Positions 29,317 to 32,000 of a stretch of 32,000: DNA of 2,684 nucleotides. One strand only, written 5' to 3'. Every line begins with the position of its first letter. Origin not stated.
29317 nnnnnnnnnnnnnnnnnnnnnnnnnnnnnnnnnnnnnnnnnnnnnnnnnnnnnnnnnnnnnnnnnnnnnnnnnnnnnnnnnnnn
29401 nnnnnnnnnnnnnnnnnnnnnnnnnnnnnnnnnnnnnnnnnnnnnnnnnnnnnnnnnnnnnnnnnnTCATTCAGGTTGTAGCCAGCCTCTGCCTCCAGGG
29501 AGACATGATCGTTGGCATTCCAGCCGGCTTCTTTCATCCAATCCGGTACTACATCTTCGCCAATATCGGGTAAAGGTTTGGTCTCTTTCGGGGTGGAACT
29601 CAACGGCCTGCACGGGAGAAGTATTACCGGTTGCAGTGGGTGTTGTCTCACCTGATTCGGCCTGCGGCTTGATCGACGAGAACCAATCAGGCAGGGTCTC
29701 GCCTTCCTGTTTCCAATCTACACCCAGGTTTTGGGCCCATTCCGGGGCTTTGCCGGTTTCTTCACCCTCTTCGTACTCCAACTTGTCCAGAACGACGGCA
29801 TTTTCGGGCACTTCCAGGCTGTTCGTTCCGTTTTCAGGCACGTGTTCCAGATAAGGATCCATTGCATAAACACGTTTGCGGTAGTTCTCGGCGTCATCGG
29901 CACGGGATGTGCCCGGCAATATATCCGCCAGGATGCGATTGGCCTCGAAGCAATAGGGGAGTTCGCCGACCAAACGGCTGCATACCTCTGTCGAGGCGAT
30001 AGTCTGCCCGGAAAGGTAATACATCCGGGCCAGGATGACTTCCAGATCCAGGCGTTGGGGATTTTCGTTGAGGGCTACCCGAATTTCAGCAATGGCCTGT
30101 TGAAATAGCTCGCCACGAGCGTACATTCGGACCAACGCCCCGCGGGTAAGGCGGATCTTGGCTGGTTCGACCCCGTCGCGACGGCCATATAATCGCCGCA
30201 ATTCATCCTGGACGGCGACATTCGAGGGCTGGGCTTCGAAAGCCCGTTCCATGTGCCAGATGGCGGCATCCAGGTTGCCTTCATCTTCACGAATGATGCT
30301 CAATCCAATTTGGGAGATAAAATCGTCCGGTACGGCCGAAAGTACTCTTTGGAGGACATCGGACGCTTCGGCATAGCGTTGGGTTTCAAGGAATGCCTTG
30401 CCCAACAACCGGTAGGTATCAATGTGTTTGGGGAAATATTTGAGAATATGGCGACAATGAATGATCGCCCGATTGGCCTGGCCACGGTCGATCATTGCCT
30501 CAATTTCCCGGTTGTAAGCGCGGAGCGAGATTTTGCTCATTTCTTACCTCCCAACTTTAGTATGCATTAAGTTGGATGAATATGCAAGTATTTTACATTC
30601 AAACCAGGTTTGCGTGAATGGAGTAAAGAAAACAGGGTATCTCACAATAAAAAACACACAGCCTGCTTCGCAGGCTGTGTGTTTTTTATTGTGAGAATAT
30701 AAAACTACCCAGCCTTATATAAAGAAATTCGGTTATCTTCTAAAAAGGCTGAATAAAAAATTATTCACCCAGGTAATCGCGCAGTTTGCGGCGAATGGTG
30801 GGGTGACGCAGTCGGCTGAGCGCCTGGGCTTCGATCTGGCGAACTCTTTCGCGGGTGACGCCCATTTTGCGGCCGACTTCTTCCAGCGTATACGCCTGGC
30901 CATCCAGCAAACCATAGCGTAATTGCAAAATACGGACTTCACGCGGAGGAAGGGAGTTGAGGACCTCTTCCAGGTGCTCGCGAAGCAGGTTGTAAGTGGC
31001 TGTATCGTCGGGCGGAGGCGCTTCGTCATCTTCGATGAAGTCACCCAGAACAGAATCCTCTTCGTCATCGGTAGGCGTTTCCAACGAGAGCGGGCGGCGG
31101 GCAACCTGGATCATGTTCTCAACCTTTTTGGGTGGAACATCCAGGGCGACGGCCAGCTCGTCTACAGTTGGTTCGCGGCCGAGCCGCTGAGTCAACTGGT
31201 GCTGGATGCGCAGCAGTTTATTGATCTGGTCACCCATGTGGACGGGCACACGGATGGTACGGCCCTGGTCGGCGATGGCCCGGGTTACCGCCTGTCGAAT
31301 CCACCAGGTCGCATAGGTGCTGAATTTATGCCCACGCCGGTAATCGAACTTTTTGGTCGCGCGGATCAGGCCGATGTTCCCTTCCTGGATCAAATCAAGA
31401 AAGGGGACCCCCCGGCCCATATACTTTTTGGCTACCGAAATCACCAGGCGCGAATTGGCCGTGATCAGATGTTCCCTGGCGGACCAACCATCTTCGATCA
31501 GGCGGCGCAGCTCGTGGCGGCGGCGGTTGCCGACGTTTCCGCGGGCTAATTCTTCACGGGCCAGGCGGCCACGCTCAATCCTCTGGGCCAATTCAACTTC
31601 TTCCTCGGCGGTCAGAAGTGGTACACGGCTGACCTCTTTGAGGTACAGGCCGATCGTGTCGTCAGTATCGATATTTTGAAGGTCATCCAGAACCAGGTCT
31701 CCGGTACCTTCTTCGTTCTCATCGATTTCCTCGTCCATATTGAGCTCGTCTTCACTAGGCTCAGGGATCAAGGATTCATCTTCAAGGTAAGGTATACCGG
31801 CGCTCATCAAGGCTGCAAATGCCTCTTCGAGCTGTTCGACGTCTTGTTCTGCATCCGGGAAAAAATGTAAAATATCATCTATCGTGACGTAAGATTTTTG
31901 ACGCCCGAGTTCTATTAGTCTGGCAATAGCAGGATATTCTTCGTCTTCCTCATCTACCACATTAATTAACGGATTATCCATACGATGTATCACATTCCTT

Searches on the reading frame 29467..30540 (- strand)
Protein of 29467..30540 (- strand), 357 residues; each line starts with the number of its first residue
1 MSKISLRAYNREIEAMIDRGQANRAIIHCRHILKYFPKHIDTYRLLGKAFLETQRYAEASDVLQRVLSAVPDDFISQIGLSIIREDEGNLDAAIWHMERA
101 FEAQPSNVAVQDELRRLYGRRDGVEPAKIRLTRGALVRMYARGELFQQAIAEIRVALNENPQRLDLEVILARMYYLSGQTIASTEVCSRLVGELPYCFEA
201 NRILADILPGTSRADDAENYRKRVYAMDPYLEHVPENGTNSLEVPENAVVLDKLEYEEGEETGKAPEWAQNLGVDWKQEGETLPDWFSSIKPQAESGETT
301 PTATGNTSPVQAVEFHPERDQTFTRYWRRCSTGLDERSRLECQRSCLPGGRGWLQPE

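Call 26: search_protein_families(library=pfam, proteins=[window:29467-30540:-], max_evalue=0.00001)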
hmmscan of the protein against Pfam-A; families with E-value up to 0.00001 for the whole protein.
window:29467-30540:- (357 aa): 5 families
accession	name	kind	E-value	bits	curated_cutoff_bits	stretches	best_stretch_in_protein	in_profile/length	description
PF14559.12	TPR_19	-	3.6e-13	50.1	25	1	17-73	2-58/68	Tetratricopeptide repeat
PF13428.12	TPR_14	-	5.7e-10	39.3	23.5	0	42-74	3-35/44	Tetratricopeptide repeat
PF07719.23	TPR_2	-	3.3e-07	30.3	27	0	42-73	3-34/34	Tetratricopeptide repeat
PF13432.12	TPR_16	-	1e-06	29.5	32.7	0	45-107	2-64/65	Tetratricopeptide repeat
PF13424.12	TPR_12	-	6.9e-06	26.6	30.1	0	12-69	9-74/77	Tetratricopeptide repeat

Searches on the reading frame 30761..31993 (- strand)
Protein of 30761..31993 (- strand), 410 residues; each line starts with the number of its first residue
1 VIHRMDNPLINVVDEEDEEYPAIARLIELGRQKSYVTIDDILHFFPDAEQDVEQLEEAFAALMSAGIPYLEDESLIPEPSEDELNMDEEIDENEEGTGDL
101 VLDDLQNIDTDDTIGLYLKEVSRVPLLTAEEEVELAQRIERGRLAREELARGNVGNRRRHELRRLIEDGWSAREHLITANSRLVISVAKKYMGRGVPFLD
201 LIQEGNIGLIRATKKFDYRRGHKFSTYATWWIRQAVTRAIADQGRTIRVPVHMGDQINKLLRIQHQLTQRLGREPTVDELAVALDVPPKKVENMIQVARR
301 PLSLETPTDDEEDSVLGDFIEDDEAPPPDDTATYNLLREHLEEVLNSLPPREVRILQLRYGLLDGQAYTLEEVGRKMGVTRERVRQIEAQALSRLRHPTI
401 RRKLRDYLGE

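Call 26: search_protein_families(library=pfam, proteins=[window:30761-31993:-], max_evalue=0.00001)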
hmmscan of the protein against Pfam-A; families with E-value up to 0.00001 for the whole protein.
window:30761-31993:- (410 aa): 5 families
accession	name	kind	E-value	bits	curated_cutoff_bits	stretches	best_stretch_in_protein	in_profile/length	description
PF04539.22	Sigma70_r3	-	2.1e-27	95.5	25.3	1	256-330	2-76/78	Sigma-70 region 3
PF04542.20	Sigma70_r2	-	5.8e-23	80.9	24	1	176-246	1-71/71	Sigma-70 region 2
PF04545.22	Sigma70_r4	-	1.1e-19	70.1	24.1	1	344-397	1-50/50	Sigma-70, region 4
PF00140.25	Sigma70_r1_2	-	3e-15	56.3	22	1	112-144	1-33/34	Sigma-70 factor, region 1.2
PF03979.19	Sigma70_r1_1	-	7.6e-11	42.3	22.5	1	20-93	4-71/81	Sigma-70 factor, region 1.1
